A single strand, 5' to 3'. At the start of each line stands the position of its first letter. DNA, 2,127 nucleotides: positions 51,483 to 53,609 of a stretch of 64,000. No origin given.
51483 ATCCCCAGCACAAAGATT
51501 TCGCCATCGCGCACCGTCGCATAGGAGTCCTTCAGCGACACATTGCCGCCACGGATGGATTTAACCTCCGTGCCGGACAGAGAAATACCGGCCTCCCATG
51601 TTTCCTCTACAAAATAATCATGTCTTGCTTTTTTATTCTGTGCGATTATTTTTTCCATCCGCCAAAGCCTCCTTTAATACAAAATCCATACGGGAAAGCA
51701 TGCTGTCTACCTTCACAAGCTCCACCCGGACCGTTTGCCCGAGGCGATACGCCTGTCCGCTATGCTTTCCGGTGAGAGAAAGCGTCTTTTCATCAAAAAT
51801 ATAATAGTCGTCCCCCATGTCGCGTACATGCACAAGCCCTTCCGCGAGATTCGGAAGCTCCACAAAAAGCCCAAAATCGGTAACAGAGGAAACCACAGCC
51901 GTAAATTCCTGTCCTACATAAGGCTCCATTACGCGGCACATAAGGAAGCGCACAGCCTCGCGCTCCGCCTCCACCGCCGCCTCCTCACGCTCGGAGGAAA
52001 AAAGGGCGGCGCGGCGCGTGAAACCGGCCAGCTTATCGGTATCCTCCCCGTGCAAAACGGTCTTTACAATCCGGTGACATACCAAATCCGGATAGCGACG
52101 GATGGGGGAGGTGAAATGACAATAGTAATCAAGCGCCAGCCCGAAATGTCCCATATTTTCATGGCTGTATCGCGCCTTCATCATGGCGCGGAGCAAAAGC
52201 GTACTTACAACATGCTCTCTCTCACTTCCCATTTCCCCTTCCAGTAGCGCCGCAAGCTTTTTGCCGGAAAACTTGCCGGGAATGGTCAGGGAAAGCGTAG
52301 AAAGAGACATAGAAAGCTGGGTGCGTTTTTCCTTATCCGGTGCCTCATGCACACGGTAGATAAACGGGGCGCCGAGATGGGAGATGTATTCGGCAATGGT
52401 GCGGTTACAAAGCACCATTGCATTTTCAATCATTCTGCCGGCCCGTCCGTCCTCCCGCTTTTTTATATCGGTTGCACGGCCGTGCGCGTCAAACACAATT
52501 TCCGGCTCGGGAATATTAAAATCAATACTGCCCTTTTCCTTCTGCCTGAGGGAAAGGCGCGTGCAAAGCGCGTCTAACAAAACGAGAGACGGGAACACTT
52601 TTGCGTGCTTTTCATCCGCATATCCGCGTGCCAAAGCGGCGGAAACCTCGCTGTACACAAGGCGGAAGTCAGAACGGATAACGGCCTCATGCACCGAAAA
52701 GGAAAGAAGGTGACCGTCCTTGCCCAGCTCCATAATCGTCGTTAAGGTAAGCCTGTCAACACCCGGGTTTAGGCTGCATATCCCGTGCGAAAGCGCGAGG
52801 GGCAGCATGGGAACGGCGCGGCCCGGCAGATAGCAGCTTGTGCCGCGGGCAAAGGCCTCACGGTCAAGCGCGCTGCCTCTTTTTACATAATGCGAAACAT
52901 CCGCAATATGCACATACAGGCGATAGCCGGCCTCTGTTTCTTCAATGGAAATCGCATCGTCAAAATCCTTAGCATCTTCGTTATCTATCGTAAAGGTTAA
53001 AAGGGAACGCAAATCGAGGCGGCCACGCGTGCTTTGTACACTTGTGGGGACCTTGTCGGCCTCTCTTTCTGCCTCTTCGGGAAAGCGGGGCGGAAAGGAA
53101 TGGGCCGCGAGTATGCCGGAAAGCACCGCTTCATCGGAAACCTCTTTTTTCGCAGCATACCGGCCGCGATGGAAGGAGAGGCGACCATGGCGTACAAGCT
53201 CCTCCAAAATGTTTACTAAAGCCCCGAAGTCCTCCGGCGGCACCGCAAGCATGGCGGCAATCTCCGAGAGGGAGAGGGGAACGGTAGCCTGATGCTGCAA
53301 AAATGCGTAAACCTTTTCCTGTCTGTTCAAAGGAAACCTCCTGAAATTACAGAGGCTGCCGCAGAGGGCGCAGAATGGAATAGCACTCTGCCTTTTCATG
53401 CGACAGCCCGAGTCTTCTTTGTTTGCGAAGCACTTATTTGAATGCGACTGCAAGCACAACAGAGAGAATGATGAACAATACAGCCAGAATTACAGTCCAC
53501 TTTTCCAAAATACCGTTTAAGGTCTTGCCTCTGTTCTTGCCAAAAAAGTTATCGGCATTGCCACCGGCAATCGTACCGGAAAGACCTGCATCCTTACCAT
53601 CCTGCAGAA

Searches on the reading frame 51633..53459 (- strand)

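Call 36: search_protein_families(library=pfam, proteins=[window:51633-53459:-], max_evalue=0.00001)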
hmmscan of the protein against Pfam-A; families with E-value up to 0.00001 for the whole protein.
window:51633-53459:- (608 aa): 2 families
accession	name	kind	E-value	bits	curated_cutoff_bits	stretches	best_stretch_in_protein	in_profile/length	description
PF00773.25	RNB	-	2.7e-106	356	29.3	1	147-470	1-325/326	RNB domain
PF00575.29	S1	-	1.6e-12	48.1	22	1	513-593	2-71/74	S1 RNA binding domain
